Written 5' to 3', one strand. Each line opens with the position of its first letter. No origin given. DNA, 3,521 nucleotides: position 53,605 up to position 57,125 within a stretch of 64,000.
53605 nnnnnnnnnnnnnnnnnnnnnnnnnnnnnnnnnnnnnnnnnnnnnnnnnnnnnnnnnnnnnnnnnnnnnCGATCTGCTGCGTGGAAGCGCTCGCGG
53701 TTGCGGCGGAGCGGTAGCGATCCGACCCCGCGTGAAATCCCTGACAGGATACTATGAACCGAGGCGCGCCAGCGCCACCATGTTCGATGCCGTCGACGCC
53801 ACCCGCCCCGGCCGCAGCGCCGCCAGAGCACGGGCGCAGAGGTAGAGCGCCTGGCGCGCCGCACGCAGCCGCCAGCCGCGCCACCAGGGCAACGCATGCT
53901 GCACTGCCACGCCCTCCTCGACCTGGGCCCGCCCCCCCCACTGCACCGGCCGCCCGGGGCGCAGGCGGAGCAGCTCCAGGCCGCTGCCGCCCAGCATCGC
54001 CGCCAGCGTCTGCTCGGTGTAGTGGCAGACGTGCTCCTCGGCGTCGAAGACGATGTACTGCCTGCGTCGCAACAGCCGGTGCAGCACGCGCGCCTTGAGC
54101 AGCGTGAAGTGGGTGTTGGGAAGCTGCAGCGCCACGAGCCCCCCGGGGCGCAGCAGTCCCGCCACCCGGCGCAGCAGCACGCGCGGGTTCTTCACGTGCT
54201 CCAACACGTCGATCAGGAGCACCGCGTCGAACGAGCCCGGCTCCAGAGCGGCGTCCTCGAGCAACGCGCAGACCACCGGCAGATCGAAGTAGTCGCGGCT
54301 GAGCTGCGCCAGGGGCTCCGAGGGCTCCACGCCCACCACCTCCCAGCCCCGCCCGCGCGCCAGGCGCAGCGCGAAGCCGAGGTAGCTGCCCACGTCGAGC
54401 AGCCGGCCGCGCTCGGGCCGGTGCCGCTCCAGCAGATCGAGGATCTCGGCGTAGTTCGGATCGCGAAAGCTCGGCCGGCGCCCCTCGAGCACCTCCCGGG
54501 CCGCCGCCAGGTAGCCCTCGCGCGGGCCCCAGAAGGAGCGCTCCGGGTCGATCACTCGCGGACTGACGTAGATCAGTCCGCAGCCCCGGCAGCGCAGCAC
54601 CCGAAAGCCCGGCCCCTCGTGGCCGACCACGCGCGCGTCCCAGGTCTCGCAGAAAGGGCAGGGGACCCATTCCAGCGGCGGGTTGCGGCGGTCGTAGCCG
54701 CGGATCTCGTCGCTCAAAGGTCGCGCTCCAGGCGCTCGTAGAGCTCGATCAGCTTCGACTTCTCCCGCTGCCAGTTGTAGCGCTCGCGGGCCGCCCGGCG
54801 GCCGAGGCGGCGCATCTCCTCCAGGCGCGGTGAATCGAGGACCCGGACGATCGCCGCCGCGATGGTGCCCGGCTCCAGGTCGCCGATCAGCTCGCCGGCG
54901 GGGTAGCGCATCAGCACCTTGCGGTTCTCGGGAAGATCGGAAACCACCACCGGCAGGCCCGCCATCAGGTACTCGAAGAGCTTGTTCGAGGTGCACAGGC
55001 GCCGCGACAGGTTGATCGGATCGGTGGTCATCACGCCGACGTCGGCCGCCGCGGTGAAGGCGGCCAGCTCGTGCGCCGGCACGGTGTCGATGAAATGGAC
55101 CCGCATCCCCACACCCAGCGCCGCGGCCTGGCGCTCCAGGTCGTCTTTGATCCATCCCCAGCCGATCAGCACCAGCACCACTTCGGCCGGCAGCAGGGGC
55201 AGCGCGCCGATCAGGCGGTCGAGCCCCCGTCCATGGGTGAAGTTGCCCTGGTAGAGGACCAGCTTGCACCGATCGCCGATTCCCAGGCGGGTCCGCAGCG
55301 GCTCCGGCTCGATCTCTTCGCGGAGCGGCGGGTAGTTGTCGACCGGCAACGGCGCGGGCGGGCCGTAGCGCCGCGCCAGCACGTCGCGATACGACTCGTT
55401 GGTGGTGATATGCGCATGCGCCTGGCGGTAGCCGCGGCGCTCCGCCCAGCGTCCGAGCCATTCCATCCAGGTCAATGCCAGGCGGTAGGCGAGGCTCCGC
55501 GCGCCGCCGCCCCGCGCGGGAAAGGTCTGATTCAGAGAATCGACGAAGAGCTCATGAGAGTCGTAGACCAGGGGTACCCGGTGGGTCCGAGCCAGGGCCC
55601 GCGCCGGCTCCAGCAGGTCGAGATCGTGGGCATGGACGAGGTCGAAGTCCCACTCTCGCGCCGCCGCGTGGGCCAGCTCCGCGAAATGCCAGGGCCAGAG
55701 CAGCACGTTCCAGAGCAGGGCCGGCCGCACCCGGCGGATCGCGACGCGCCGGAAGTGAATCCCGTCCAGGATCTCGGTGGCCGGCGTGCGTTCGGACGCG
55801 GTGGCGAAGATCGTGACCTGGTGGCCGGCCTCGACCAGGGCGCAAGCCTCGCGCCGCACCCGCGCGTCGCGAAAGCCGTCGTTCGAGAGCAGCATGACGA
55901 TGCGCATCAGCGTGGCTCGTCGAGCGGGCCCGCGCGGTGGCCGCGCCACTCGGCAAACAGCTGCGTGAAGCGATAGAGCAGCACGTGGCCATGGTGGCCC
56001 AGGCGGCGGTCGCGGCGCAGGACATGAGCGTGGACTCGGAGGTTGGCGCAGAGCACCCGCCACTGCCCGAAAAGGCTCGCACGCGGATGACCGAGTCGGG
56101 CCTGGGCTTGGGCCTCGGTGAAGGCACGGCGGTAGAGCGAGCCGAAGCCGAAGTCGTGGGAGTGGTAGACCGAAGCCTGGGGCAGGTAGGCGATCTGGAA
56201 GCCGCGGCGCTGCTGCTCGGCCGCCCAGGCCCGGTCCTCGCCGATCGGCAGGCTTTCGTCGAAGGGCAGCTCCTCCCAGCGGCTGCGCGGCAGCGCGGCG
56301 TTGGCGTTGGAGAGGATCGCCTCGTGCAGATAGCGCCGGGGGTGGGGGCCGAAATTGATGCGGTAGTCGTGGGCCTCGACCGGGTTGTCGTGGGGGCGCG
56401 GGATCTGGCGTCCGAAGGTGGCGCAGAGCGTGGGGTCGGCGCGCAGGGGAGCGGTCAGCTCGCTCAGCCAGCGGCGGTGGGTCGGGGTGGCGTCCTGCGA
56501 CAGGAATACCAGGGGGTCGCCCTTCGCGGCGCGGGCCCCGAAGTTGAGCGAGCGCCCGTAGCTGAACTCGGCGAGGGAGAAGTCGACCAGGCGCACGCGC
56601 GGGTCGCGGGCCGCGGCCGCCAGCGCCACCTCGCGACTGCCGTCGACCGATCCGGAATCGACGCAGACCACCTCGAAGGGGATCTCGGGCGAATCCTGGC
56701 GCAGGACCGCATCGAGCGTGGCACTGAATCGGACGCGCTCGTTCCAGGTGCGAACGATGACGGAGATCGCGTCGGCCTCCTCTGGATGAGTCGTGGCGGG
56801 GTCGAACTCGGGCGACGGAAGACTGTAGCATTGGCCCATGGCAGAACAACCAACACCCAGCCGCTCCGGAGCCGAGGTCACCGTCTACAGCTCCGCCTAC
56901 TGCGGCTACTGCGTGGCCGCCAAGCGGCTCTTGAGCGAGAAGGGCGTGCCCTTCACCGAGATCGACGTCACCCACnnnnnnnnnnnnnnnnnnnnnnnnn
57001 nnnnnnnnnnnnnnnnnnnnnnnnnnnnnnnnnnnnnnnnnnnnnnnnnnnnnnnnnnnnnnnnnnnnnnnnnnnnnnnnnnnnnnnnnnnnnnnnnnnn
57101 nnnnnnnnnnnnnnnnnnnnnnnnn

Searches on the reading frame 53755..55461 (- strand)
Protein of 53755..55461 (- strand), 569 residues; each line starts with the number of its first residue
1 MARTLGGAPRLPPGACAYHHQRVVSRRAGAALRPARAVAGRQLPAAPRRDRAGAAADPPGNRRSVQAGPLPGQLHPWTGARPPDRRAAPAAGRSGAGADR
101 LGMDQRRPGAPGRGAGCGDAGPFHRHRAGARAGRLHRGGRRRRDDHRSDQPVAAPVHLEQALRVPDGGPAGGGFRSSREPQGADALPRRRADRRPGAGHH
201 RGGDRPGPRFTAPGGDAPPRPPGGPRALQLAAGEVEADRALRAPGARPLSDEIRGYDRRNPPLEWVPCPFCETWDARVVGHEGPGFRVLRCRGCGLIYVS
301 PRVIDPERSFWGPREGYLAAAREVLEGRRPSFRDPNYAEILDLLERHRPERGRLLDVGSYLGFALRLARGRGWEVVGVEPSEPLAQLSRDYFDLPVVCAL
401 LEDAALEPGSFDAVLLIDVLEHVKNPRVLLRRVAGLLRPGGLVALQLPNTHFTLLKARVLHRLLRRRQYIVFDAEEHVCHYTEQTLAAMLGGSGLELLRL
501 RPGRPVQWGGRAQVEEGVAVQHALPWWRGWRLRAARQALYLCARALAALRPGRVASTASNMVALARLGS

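Call 31: search_protein_families(library=pfam, proteins=[window:53755-55461:-], max_evalue=0.00001)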
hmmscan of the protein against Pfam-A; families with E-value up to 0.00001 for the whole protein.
window:53755-55461:- (569 aa): 4 families
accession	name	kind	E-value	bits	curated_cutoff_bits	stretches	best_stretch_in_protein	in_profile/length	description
PF13489.12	Methyltransf_23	-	7.9e-25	87.9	27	1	337-498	9-162/164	Methyltransferase domain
PF08241.18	Methyltransf_11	-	4e-15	56.7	21.2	1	355-444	1-94/95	Methyltransferase domain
PF08242.18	Methyltransf_12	-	9.9e-12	45.9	30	1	355-442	1-97/98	Methyltransferase domain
PF13649.12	Methyltransf_25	-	4.2e-09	37.4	27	1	355-441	2-97/97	Methyltransferase domain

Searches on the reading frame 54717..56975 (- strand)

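Call 31: search_protein_families(library=pfam, proteins=[window:54717-56975:-], max_evalue=0.00001)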
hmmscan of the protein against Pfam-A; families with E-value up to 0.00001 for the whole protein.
window:54717-56975:- (753 aa): 4 families
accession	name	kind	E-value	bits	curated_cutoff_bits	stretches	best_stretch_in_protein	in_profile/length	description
PF13579.12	Glyco_trans_4_4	-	1.3e-17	65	29.7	1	372-542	6-151/158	Glycosyl transferase 4-like domain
PF13439.12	Glyco_transf_4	-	1.4e-16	61.4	28.5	1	373-542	8-158/170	Glycosyltransferase Family 4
PF13692.12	Glyco_trans_1_4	-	6.1e-16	59.4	27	1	571-714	2-141/142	Glycosyl transferases group 1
PF00534.26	Glycos_transf_1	-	2.2e-14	53.8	26.4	1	562-729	7-170/172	Glycosyl transferases group 1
